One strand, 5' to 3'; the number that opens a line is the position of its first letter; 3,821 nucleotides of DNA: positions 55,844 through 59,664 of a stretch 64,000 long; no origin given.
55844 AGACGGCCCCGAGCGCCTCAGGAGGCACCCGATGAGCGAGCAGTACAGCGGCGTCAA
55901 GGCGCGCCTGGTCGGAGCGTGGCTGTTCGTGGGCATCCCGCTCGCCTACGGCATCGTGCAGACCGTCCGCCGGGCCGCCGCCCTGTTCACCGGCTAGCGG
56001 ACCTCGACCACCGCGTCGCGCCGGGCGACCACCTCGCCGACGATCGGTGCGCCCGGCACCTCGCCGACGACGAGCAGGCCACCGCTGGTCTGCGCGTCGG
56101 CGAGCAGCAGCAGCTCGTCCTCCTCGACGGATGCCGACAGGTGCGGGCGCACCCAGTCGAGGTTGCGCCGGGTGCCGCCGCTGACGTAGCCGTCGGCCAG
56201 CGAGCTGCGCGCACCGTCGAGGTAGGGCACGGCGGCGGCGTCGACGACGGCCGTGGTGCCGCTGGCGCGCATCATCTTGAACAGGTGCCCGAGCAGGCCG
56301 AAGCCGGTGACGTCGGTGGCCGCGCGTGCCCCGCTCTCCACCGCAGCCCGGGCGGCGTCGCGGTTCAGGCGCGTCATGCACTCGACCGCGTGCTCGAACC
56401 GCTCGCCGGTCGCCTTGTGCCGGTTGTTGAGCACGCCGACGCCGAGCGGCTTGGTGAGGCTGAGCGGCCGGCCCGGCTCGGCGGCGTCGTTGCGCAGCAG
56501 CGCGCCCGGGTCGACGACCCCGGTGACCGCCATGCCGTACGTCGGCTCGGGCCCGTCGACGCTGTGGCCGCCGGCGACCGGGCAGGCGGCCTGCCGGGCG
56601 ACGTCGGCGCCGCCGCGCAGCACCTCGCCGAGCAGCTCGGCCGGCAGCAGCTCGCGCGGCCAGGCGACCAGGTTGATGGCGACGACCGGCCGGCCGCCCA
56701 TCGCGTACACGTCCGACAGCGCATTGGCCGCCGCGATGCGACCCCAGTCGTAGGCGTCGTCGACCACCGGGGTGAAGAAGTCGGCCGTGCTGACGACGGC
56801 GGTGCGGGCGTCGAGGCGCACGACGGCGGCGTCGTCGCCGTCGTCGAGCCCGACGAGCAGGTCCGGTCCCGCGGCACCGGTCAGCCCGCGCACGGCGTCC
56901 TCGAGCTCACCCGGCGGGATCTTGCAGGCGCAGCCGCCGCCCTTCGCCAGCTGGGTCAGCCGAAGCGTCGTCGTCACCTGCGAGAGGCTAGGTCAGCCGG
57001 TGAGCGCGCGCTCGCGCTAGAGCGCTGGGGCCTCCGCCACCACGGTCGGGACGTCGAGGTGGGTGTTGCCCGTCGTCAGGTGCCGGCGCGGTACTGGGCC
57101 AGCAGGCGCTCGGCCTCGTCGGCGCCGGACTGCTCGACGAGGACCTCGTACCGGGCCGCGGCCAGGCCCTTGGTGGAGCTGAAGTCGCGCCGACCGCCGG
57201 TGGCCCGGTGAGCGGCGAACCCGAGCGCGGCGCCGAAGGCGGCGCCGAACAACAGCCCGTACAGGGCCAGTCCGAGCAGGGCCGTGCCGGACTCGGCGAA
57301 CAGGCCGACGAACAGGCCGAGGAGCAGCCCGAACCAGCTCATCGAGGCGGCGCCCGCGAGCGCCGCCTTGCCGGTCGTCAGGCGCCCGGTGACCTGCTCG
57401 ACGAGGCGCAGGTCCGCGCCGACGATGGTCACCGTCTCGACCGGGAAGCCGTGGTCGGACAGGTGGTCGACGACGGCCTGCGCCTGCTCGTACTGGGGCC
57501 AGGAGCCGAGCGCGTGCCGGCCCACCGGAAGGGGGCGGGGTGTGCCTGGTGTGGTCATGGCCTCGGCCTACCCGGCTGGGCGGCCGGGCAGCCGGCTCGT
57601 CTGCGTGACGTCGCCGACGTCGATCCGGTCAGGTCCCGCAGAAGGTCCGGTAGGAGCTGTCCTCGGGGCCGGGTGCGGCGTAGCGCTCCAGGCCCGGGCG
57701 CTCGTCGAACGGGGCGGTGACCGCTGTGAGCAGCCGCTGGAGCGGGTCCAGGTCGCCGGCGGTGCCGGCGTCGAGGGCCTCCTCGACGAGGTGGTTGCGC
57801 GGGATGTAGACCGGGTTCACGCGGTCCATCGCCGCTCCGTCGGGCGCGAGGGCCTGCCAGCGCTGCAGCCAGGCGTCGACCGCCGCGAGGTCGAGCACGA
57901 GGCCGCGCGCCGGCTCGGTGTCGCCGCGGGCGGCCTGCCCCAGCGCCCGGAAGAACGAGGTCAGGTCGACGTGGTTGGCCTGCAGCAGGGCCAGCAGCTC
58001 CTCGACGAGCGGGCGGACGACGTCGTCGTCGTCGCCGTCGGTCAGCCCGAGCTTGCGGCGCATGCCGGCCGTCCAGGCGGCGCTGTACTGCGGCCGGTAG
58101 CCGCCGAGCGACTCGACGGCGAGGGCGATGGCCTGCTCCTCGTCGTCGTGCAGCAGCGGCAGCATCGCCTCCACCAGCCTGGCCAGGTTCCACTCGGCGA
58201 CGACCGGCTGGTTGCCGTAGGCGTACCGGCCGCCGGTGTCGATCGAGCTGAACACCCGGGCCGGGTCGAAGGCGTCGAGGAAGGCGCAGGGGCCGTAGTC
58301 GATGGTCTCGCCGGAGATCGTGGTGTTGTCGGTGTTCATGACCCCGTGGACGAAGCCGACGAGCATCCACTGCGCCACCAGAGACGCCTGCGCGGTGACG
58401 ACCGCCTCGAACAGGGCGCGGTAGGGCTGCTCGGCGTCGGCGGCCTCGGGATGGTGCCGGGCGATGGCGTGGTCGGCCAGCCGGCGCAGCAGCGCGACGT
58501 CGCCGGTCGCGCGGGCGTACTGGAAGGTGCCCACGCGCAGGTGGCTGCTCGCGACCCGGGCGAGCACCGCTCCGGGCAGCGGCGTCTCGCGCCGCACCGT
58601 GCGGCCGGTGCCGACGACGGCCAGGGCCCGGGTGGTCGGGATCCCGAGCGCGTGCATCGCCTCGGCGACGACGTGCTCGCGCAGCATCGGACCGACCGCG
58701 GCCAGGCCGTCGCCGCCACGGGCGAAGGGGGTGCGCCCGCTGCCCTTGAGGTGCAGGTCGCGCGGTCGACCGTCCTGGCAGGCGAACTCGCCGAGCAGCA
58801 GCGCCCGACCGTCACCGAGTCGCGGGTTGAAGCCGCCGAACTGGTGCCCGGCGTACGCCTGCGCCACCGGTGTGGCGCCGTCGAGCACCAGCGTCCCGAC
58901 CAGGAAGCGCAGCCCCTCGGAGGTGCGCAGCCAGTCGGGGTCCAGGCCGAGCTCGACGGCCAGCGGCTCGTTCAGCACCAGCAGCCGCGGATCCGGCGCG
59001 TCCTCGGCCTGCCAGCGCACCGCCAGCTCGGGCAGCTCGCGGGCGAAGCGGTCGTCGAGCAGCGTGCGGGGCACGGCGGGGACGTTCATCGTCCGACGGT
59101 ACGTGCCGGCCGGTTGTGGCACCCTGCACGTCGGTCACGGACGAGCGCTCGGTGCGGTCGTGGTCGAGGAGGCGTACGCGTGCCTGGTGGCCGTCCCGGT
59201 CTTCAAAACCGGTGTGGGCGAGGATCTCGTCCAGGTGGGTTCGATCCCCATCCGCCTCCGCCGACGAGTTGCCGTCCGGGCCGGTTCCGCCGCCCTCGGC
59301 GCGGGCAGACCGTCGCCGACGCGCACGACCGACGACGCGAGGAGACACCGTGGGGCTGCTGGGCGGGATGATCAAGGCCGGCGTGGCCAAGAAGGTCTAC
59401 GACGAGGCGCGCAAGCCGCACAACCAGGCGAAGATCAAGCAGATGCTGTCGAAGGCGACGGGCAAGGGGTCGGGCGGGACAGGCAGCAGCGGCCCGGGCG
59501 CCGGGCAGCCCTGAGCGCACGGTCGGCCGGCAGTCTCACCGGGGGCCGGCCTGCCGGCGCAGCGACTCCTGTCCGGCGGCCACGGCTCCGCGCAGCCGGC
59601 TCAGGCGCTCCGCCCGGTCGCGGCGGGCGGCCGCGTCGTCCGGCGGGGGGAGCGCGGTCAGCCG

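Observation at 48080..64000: Compact selenocysteine and one-carbon (C1) island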

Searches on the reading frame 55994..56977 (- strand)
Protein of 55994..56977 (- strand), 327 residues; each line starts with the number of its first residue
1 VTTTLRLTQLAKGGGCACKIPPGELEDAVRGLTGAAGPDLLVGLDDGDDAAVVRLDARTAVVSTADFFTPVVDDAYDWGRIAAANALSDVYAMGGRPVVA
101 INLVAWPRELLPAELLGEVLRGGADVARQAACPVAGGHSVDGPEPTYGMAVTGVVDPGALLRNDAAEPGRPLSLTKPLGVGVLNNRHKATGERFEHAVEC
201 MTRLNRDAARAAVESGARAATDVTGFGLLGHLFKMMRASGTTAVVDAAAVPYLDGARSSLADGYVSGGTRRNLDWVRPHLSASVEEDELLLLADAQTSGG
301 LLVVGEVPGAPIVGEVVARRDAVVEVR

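Call 5: search_protein_families(library=pfam, proteins=[window:55994-56977:-])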
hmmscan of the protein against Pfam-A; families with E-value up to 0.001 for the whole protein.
window:55994-56977:- (327 aa): 2 families
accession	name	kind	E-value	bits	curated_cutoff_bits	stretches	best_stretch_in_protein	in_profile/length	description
PF00586.29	AIRS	-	5.7e-28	98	24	1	47-155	1-112/112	AIR synthase related protein, N-terminal domain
PF02769.27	AIRS_C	-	6.6e-10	39.8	23.1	1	168-325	2-154/156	AIR synthase related protein, C-terminal domain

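Call 12: search_protein_families(library=ncbifam, proteins=[window:55994-56977:-])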
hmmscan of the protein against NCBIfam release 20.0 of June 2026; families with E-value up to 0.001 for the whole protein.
window:55994-56977:- (327 aa): 13 families
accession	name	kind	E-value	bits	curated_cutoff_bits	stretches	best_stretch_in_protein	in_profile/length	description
TIGR00476.1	selD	equivalog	1.7e-116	388.8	125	1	6-305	1-306/311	selenide, water dikinase SelD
NF002098.0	PRK00943.1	equivalog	8.8e-104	347.1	299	1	3-306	4-310/347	selenide, water dikinase SelD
NF010705.0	PRK14105.1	equivalog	3.9e-48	164.1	291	1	3-247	4-267/345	selenide, water dikinase SelD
TIGR04369.1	fusion_not_SelD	hypoth_equivalog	2.7e-29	101.9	700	1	11-271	353-631/701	oxidoreductase/SelD-related fusion protein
TIGR01379.1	thiL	equivalog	9.2e-21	74.1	184.15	1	43-258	20-244/320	thiamine-phosphate kinase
NF004351.0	PRK05731.1-4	equivalog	1.9e-17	63.4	324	1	36-250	27-247/321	thiamine-phosphate kinase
TIGR03267.1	methan_mark_2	hypoth_equivalog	5.5e-15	55.2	365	1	44-251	41-247/323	methanogenesis marker 2 protein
TIGR04049.1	AIR_rel_sll0787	hypoth_equivalog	2.7e-12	46.4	321.3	1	45-255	41-246/318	sll0787 family AIR synthase-like protein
TIGR04050.1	MSMEG_0567_Cter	hypoth_equivalog_domain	4.2e-08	33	312.2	1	17-256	7-232/296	MSMEG_0567/sll0787 family protein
NF004353.0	PRK05731.2-2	equivalog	1.4e-06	27.7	301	1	46-256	18-231/311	thiamine-phosphate kinase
TIGR01736.1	FGAM_synth_II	equivalog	9.9e-05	20.8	525.75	1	45-249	416-640/718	phosphoribosylformylglycinamidine synthase subunit PurL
TIGR02124.1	hypE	equivalog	0.00019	20.5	251.6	1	44-252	30-245/332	hydrogenase expression/formation protein HypE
NF002290.1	PRK01213.1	equivalog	0.00064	18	648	0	46-246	422-640/723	phosphoribosylformylglycinamidine synthase subunit PurL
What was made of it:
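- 55994..56977 (-): selD, selenophosphate synthetase (Cys form, not itself a selenoprotein). TIGR00476, 388.8 bits (call 12).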

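Call 14: find_related_loci(query=window:55994-56977:-, collection=genome_contigs, flank=10000)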
Query window:55994-56977:- (327 aa) in genome_contigs; peptide patterns used: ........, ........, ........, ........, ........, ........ (x = any residue, [..] = any of these).
600 stretches matched a pattern (row limit reached: there are more); 582 encode a relative of the query (tblastn E <= 1e-3); the best 80 are kept; 80 distinct loci.
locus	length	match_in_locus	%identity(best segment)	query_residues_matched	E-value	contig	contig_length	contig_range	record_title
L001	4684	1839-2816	84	2-327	1e-174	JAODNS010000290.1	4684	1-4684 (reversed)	MAG: Frankiales bacterium isolate RYN_124 scaffold_2820308, whole genome shotgun sequence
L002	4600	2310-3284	79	1-327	1e-170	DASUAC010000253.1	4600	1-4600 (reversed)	MAG TPA_asm: Jatrophihabitans sp. isolate SMAG_U2485 k141_1528261, whole genome shotgun sequence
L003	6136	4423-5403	78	1-327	4e-166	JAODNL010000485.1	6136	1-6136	MAG: Pseudonocardiales bacterium isolate RYN_117 scaffold_1948362, whole genome shotgun sequence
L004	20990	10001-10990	82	1-327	4e-164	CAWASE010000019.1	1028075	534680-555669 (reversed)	MAG: uncultured Actinomycetes bacterium isolate MFD02581.bin.1.225 genome assembly, contig: contig_32766, whole genome s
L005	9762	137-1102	82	6-327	3e-163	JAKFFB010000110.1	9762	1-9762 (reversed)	MAG: Actinomycetales bacterium isolate LC088 contig-124_7731, whole genome shotgun sequence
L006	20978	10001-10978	84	2-327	1e-162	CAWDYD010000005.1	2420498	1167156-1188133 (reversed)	MAG: uncultured Actinomycetota bacterium isolate MFD01275.bin.2.4 genome assembly, contig: contig_9026, whole genome sho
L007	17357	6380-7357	79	2-327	5e-161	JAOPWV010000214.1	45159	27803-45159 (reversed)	MAG: Frankiales bacterium isolate RYN_183 scaffold_1297193, whole genome shotgun sequence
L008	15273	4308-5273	78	6-327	4e-160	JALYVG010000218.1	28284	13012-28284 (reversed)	MAG: Actinomycetota bacterium isolate LAG bin37 SD1463-65_k127_1109023, whole genome shotgun sequence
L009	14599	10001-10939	83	3-315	9e-161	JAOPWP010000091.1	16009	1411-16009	MAG: Frankiales bacterium isolate RYN_177 scaffold_719484, whole genome shotgun sequence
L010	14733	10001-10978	76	2-327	2e-160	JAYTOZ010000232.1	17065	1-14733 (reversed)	MAG: Frankiales bacterium isolate GFS_4292 GFS_4292_231, whole genome shotgun sequence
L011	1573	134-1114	77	1-327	4e-175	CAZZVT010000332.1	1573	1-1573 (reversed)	MAG: uncultured Jatrophihabitantaceae bacterium isolate Brown_Q.bin.3 genome assembly, contig: NODE_53208_length_1573_co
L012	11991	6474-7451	77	2-327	1e-159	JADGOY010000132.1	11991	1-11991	MAG: Nakamurella sp. isolate Chersky.9_22 contig-100_877, whole genome shotgun sequence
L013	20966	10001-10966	76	6-327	2e-159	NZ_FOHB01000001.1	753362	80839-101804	Pedococcus cremeus strain CGMCC 1.6963, whole genome shotgun sequence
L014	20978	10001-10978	77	4-327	4e-159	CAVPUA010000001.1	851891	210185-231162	MAG: uncultured Actinomycetes bacterium isolate MFD09671.bin.2.21 genome assembly, contig: contig_19303, whole genome sh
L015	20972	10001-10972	76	4-327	2e-158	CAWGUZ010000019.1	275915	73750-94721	MAG: uncultured Actinomycetota bacterium isolate MFD02581.bin.1.200 genome assembly, contig: contig_8378, whole genome s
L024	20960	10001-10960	75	6-321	2e-153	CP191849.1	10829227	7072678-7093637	Actinoplanes sp. CA-131856 chromosome, complete genome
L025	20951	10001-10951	75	3-317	6e-153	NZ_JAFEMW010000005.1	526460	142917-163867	Brevibacterium sp. RIT 803 5, whole genome shotgun sequence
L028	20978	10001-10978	74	2-327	5e-153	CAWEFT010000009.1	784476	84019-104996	MAG: uncultured Actinomycetota bacterium isolate MFD09603.bin.2.200 genome assembly, contig: contig_6455, whole genome s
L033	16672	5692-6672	77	2-327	3e-152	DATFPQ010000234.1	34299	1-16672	MAG TPA_asm: Actinomycetales bacterium isolate SMAG_U9307 k141_552352, whole genome shotgun sequence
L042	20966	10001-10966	75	3-320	1e-150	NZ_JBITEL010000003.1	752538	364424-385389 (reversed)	Actinoplanes sp. NPDC051343 NPDC051343_128_F3.ctg-0003, whole genome shotgun sequence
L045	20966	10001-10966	77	6-327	2e-150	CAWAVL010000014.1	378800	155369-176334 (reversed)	MAG: uncultured Actinomycetota bacterium isolate MFD05684.bin.1.309 genome assembly, contig: contig_6635, whole genome s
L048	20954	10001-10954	74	3-318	8e-150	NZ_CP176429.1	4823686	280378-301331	Mycobacterium sp. SMC-14 chromosome, complete genome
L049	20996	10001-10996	73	3-326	7e-150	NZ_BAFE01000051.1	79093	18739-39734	Mobilicoccus pelagius NBRC 104925, whole genome shotgun sequence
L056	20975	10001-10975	73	5-326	6e-149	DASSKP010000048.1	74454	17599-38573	MAG TPA_asm: Mycobacteriales bacterium isolate SMAG_U1144 k141_141020, whole genome shotgun sequence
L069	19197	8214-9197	71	1-327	2e-148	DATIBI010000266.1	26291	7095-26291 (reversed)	MAG TPA_asm: Nocardioidaceae bacterium isolate SMAG_U16286 k141_127152, whole genome shotgun sequence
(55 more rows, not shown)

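Call 40: search_protein_families(library=pfam, proteins=[L006:4019-5899:-, L006:6856-9183:-, L006:9409-9843:+, L024:2857-5607:+, L024:5604-6668:+, L010:2234-3985:+, L010:5074-6693:-, L049:2373-3950:+, L049:7546-9255:+, L056:1679-3001:-])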
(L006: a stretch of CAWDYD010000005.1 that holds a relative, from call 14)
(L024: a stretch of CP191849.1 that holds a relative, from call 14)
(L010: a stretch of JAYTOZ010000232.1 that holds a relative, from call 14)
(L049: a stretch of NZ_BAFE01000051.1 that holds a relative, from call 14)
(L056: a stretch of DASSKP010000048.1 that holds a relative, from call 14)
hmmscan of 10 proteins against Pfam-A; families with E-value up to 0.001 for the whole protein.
L006:4019-5899:- (626 aa): 3 families
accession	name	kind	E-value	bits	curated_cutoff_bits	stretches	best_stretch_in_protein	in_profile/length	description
PF07690.21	MFS_1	-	1e-34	120.4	33.4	2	246-578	2-343/347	Major Facilitator Superfamily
PF00083.30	Sugar_tr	-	2.1e-11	43.8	22.3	1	273-412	44-184/452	Sugar (and other) transporter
PF12832.13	MFS_1_like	-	5.7e-05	22.8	25.2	1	263-390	235-363/373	MFS_1 like family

L006:6856-9183:- (775 aa): 7 families
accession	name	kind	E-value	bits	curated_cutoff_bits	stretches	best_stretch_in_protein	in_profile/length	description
PF00990.26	GGDEF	-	1.2e-43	149.1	23.8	1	619-771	1-157/161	Diguanylate cyclase, GGDEF domain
PF08448.16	PAS_4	-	6.5e-14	52.5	23.1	1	386-499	2-109/110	PAS fold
PF13188.13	PAS_8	-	7.2e-13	48.4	21.8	1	510-554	1-47/65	PAS domain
PF01590.32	GAF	-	1.1e-11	45.8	22.4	1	236-363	5-131/133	GAF domain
PF13426.13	PAS_9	-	1.5e-08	35.2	27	0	522-607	3-103/103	PAS domain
PF13185.12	GAF_2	-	3e-08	34.4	28.6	1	271-365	39-135/136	GAF domain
PF00989.32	PAS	-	1.3e-07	32.1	22.6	0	381-422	3-44/113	PAS fold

L006:9409-9843:+ (144 aa): 1 family
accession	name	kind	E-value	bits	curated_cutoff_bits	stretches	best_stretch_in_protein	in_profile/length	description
PF05239.21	PRC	-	1.2e-08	35.3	21.2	1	85-127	6-48/78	PRC-barrel domain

L024:2857-5607:+ (916 aa): 7 families
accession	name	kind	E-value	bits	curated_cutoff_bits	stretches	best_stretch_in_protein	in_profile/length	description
PF03704.23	BTAD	-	1.6e-27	97.1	22.1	1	96-237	1-146/146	Bacterial transcriptional activator domain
PF13401.12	AAA_22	-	5.3e-06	27.2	27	1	275-365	5-104/130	AAA domain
PF20703.3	nSTAND1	-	3.4e-05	24.1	27.1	1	253-294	11-52/379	Novel STAND NTPase 1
PF00486.34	Trans_reg_C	-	6e-05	23.5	26.2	1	29-76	12-58/77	Transcriptional regulatory protein, C terminal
PF13191.12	AAA_16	-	0.00018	22.5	32.6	1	257-368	1-158/167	AAA ATPase domain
PF00931.28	NB-ARC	-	0.00037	20.3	23.5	0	274-297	17-40/248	NB-ARC domain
PF13432.12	TPR_16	-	0.00062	20.6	32.7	1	770-827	7-58/65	Tetratricopeptide repeat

L024:5604-6668:+ (354 aa): 8 families
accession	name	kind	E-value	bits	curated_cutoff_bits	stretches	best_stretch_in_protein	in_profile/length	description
PF13489.12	Methyltransf_23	-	4.3e-17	62.8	27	1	156-279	2-121/164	Methyltransferase domain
PF13847.12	Methyltransf_31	-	1.1e-15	58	27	1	175-283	2-118/145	Methyltransferase domain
PF13649.12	Methyltransf_25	-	2.2e-14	54.4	27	1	180-270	1-97/97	Methyltransferase domain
PF08242.18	Methyltransf_12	-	2.7e-13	50.9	30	1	182-272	2-98/98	Methyltransferase domain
PF08241.18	Methyltransf_11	-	6.1e-13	49.7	21.2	1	182-273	2-94/95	Methyltransferase domain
PF21320.3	HTH_65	-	2.1e-09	37.9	24.1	1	31-98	4-73/75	Rv2258c-like winged HTH domain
PF05175.20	MTS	-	6.4e-05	23.1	23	1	170-245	23-104/170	Methyltransferase small domain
PF00891.24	Methyltransf_2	-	0.00031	20.6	22.3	1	173-277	59-167/210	O-methyltransferase domain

L010:2234-3985:+ (583 aa): 1 family
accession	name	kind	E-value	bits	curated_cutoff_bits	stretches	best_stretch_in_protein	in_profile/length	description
PF00115.25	COX1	-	3.3e-165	550.6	34.8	1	60-503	2-436/436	Cytochrome C and Quinol oxidase polypeptide I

L010:5074-6693:- (539 aa): 0 families

L049:2373-3950:+ (525 aa): 1 family
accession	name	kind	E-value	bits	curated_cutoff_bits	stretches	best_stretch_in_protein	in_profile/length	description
PF04167.18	DUF402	-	8.8e-09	35.9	23.9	1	66-137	2-68/68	Protein of unknown function (DUF402)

L049:7546-9255:+ (569 aa): 1 family
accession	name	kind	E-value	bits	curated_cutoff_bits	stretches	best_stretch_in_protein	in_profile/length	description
PF00474.23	SSF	-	7.6e-45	153.9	22.8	1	41-470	1-406/406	Sodium:solute symporter family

L056:1679-3001:- (440 aa): 3 families
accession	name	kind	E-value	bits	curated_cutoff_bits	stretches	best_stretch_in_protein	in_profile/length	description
PF00590.25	TP_methylase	-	5.3e-52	177.3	27.8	1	196-408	1-211/212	Tetrapyrrole (Corrin/Porphyrin) Methylases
PF13241.12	NAD_binding_7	-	2.1e-25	89.8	22.1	1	46-141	1-96/104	Putative NAD(P)-binding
PF02826.25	2-Hacid_dh_C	-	0.0007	19.5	25.1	0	45-86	29-70/178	D-isomer specific 2-hydroxyacid dehydrogenase, NAD binding domain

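Call 41: search_protein_families(library=pfam, proteins=[L028:8172-9530:+, L045:7276-9864:-, L048:7927-8865:+, L025:6005-9895:+, L015:8532-9797:+, L042:8332-9231:+, L069:6595-7968:-, L009:8214-10001:+, L033:4246-4806:+, L056:2929-4035:+])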
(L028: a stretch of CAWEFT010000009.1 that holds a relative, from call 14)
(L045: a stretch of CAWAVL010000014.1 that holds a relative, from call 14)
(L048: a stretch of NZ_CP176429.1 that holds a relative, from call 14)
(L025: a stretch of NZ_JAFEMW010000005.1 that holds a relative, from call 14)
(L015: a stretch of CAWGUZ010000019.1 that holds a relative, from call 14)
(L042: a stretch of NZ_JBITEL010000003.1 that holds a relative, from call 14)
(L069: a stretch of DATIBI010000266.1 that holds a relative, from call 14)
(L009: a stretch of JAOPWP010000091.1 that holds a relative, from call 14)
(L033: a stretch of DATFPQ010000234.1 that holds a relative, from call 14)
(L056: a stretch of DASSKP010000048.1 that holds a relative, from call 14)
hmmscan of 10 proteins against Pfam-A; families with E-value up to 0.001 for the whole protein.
L028:8172-9530:+ (452 aa): 2 families
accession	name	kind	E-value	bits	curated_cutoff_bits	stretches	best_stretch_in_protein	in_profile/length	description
PF02720.22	DUF222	-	9.5e-39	134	24.4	1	41-354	2-306/306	Domain of unknown function (DUF222)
PF01844.29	HNH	-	5.7e-05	23.6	21.4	1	362-394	4-39/47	HNH endonuclease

L045:7276-9864:- (862 aa): 2 families
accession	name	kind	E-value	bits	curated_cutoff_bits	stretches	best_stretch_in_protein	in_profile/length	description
PF01326.24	PPDK_N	-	1.7e-76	258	27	2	14-226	2-222/328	Pyruvate phosphate dikinase, AMP/ATP-binding domain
PF00391.29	PEP-utilizers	-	3.2e-23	81.5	23.1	1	758-828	2-72/72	PEP-utilising enzyme, mobile domain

L048:7927-8865:+ (312 aa): 1 family
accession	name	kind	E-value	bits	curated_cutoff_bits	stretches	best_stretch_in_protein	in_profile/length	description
PF10118.14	Metal_hydrol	-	5.1e-70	236.4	33.2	1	33-290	1-245/247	Predicted metal-dependent hydrolase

L025:6005-9895:+ (1296 aa): 2 families
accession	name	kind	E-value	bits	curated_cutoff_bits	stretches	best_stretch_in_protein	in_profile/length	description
PF09992.14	NAGPA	-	9.6e-32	110.9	25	1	242-414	7-169/169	Phosphodiester glycosidase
PF00149.33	Metallophos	-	3.2e-11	44.5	21.5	1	779-969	3-188/191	Calcineurin-like phosphoesterase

L015:8532-9797:+ (421 aa): 0 families

L042:8332-9231:+ (299 aa): 1 family
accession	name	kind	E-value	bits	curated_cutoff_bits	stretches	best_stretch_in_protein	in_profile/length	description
PF01636.29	APH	-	1.2e-32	114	23.2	1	44-250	23-239/239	Phosphotransferase enzyme family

L069:6595-7968:- (457 aa): 4 families
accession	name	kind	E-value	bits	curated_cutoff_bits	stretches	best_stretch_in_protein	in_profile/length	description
PF07676.18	PD40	-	3.1e-26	91.2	20.9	2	150-187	1-38/38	WD40-like Beta Propeller Repeat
PF14583.12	Pectate_lyase22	-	1.1e-06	28.1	30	0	264-318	200-259/386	Oligogalacturonate lyase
PF00930.27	DPPIV_N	-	0.00016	21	22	0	152-224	273-350/354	Dipeptidyl peptidase IV (DPP IV) N-terminal region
PF25174.1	Beta-prop_THOC3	-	0.00034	20.1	305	0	164-313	9-146/272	THOC3 beta-propeller domain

L009:8214-10001:+ (595 aa): 2 families
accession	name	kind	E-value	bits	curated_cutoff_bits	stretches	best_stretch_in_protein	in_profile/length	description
PF01314.23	AFOR_C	-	1.4e-97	327.7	27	1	238-591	17-376/385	Aldehyde ferredoxin oxidoreductase, domains 2 & 3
PF02730.20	AFOR_N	-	9.3e-59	199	29.8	1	13-210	1-198/199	Aldehyde ferredoxin oxidoreductase, N-terminal domain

L033:4246-4806:+ (186 aa): 1 family
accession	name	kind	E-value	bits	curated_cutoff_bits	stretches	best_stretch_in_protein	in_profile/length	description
PF11716.13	MDMPI_N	-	1.6e-14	55.2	24.2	1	10-129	3-140/140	Mycothiol maleylpyruvate isomerase N-terminal domain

L056:2929-4035:+ (368 aa): 3 families
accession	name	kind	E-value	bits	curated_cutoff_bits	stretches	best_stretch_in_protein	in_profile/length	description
PF06925.17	MGDG_synth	-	7.9e-08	33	25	1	99-162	79-146/169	Monogalactosyldiacylglycerol (MGDG) synthase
PF13692.12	Glyco_trans_1_4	-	0.00012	22.8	27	1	236-328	35-130/142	Glycosyl transferases group 1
PF04101.22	Glyco_tran_28_C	-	0.00099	19.6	22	0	234-311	31-106/166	Glycosyltransferase family 28 C-terminal domain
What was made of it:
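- Inserts at the same junctions in other genomes carry unrelated ordinary genes and, in those sampled, no integrase (calls 40, 41). The same junction holds unrelated genes in other lineages: DUF222-HNH, a PEP-utilising enzyme, a metal hydrolase, a phosphoesterase (call 41).
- Tried and rejected: None was an integrase (calls 40, 41).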

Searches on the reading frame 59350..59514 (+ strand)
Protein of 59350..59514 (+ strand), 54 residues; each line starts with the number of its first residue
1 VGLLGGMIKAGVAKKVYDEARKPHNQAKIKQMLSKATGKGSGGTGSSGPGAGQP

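Call 58: search_protein_families(library=ncbifam, proteins=[window:59350-59514:+], max_evalue=1)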
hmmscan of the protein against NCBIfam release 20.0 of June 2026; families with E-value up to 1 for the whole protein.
window:59350-59514:+ (54 aa): 0 families
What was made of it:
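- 59350..59514 (+): 54-aa ORF with GAGGAG upstream, in the tRNA-Sec/selA spacer; function unknown. No family match (call 58).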
